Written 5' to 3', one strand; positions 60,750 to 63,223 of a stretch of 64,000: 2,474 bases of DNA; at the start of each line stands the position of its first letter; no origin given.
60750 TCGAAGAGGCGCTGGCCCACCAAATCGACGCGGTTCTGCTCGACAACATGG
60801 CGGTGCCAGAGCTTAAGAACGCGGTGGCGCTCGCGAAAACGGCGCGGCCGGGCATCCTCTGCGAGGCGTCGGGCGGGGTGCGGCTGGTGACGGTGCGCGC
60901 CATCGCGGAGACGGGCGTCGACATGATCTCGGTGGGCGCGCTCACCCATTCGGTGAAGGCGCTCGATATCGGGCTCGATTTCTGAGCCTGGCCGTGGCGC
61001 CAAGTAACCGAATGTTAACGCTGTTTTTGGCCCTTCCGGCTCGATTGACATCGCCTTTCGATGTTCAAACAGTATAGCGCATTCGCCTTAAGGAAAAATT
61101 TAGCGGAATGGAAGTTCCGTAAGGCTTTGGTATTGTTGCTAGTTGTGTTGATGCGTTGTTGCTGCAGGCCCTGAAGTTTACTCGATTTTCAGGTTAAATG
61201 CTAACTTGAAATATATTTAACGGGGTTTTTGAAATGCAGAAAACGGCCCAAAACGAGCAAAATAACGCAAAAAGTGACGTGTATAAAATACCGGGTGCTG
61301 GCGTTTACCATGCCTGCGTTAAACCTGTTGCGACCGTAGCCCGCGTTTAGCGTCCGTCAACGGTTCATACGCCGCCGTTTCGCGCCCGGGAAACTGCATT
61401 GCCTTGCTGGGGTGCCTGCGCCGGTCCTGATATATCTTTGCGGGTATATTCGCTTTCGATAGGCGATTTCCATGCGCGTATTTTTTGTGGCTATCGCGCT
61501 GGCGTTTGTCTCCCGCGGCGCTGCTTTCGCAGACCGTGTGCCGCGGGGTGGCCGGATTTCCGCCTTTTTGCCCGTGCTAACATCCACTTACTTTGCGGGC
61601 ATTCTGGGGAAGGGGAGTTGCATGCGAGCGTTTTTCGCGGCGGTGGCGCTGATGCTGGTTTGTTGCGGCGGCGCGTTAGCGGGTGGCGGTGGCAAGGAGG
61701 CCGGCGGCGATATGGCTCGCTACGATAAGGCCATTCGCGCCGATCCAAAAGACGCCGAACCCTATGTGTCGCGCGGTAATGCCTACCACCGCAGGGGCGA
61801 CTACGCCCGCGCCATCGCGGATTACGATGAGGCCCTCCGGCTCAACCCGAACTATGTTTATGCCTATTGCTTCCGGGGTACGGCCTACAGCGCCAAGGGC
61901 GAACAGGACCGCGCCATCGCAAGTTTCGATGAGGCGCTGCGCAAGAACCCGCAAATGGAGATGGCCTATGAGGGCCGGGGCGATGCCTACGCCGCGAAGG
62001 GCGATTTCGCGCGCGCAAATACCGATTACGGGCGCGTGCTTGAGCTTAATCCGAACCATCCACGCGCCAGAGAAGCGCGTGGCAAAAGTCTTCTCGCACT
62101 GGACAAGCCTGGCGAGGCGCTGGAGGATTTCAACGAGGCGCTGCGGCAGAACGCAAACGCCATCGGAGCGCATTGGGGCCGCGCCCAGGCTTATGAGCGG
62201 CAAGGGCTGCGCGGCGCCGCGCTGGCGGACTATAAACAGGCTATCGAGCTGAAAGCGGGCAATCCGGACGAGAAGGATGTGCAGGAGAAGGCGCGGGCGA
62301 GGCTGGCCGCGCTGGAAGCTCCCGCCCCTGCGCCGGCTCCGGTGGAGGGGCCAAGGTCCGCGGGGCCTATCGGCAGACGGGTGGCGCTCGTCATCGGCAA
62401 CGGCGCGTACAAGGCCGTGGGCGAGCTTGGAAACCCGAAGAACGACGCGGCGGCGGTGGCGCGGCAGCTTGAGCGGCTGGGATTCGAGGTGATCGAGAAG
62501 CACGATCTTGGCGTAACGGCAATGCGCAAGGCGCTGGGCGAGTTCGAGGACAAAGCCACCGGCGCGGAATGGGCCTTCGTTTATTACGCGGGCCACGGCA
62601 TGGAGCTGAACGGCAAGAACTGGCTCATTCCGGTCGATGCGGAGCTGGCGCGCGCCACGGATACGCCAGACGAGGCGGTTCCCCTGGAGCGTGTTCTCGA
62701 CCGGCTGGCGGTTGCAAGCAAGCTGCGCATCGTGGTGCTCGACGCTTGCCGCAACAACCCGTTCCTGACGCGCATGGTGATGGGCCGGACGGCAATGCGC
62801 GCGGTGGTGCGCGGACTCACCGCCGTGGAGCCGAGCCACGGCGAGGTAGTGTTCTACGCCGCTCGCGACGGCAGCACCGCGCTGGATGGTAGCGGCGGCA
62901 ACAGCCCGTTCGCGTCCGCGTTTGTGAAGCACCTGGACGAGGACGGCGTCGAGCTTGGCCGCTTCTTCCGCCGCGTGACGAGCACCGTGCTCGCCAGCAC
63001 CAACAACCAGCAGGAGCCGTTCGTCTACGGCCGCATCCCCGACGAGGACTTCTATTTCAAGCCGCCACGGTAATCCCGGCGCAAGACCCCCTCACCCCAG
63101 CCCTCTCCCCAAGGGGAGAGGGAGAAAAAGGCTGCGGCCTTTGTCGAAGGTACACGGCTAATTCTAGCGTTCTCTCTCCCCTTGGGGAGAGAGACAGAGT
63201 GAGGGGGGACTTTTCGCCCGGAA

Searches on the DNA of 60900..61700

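Call 85: search_rna_families(source=window, start=60900, end=61700, threshold=evalue, max_evalue=5)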
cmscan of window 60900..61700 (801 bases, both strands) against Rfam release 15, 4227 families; matches with E-value up to 5: 3.
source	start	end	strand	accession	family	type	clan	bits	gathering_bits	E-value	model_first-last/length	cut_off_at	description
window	61543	61605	-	RF01676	P31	Gene; sRNA;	-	16.9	40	1.9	1-82/82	no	Pseudomonas sRNA P31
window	60915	60962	+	RF01988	SECIS_2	Cis-reg;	-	16.4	70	4.2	1-55/55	no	Selenocysteine insertion sequence 2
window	61482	61595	+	RF01390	isrG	Gene; sRNA;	-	12.7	100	0.53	1-279/279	no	isrG Hfq binding RNA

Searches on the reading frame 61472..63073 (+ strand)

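Call 92: search_protein_families(library=pfam, proteins=[window:61472-63073:+], max_evalue=0.001)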
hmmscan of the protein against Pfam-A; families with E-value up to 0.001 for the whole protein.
window:61472-63073:+ (533 aa): 16 families
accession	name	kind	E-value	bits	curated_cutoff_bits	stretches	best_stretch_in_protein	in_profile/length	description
PF00656.27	Peptidase_C14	-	1e-32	114.1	21.4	1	302-527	1-232/233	Caspase domain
PF13414.12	TPR_11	-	3.3e-31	107.1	26.8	5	102-143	1-42/42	TPR repeat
PF00515.34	TPR_1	-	2.9e-28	96.9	27.8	2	96-128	2-34/34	Tetratricopeptide repeat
PF07719.23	TPR_2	-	4.4e-28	95.5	27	3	95-128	1-34/34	Tetratricopeptide repeat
PF13181.12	TPR_8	-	1.1e-21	75.6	25.7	1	95-128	1-34/34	Tetratricopeptide repeat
PF13432.12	TPR_16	-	1.8e-21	76.7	32.7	4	169-229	3-63/65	Tetratricopeptide repeat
PF13431.12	TPR_17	-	5.4e-19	67.3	24.4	2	84-116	2-34/34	Tetratricopeptide repeat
PF13428.12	TPR_14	-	3.6e-14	52.3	23.5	1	97-136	3-42/44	Tetratricopeptide repeat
PF13371.12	TPR_9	-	8.5e-12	45.4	35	3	103-163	3-63/73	Tetratricopeptide repeat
PF13424.12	TPR_12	-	1.1e-10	42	30.1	1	96-157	4-73/77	Tetratricopeptide repeat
PF14559.12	TPR_19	-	2.2e-07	31.5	25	1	108-161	4-57/68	Tetratricopeptide repeat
PF13174.12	TPR_6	-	8e-07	29.7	26.3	0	169-196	6-33/33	Tetratricopeptide repeat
PF12895.13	ANAPC3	-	4.8e-06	27.2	27.2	0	146-218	6-77/82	Anaphase-promoting complex, cyclosome, subunit 3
PF13176.12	TPR_7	-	6.1e-06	26.4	27.9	0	102-125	6-29/36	Tetratricopeptide repeat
PF13429.12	TPR_15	-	0.0001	22.2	26.2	0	93-127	144-178/280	Tetratricopeptide repeat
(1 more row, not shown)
